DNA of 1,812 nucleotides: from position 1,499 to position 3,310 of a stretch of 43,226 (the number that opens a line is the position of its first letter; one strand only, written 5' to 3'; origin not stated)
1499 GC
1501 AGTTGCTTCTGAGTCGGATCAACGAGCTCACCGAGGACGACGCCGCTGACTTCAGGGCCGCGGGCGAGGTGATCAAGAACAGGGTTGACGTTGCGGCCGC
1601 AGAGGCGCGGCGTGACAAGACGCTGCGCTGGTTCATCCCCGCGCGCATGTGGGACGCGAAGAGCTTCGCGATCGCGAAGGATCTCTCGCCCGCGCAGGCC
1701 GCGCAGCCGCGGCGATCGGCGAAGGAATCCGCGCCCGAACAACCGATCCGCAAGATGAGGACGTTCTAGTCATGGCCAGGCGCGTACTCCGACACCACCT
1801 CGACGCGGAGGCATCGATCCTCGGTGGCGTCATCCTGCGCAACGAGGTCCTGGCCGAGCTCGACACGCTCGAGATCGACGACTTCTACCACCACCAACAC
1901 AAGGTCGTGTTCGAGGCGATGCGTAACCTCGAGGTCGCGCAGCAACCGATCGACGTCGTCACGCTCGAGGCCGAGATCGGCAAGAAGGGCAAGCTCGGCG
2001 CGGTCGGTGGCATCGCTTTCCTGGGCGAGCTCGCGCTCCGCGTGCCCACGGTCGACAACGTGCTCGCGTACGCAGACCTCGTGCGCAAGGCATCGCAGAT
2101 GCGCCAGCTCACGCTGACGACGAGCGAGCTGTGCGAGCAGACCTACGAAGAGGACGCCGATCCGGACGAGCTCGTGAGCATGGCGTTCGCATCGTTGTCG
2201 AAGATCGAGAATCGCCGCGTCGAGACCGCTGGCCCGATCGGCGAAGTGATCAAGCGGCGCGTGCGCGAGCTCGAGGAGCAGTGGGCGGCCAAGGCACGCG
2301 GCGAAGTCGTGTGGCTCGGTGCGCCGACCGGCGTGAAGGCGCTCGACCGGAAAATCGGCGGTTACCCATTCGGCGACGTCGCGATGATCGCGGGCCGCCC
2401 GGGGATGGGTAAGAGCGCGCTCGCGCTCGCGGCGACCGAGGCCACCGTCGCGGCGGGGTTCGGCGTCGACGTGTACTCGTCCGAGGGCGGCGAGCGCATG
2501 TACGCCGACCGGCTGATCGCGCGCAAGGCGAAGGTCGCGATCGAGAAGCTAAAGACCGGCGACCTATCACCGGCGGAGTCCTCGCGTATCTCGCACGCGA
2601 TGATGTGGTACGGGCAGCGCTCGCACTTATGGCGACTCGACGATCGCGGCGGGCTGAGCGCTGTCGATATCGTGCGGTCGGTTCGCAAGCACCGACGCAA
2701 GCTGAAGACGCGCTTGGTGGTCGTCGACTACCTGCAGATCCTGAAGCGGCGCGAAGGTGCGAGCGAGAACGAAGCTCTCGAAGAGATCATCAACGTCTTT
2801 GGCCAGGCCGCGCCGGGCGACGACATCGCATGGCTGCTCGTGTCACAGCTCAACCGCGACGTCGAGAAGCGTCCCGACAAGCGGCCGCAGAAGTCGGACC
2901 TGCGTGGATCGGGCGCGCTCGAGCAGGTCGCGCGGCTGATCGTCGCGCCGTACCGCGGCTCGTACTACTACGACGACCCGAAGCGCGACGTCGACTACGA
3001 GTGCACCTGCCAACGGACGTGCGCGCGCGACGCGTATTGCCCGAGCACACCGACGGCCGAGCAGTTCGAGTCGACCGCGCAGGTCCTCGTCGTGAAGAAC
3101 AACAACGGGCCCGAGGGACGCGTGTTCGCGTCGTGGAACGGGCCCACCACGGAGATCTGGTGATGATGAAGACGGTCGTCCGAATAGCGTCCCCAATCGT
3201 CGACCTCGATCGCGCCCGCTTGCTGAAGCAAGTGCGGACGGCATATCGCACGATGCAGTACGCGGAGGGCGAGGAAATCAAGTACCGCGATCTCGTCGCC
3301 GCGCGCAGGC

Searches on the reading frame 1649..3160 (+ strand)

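Call 42: search_protein_families(library=pfam, proteins=[window:1649-3160:+], max_evalue=0.001)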
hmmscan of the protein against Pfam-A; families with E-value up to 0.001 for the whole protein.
window:1649-3160:+ (504 aa): 4 families
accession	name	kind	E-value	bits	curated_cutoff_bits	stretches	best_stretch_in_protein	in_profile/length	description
PF03796.21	DnaB_C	-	1.8e-48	165.6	27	1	224-501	1-251/255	DnaB-like helicase C terminal domain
PF00772.26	DnaB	-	6.1e-25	87.7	23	1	48-146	3-102/103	DnaB-like helicase N terminal domain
PF13481.12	AAA_25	-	5.7e-06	26.5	27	1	237-402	27-191/195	AAA domain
PF06745.19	ATPase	-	2.5e-05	24.2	26.6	1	226-260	2-37/231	KaiC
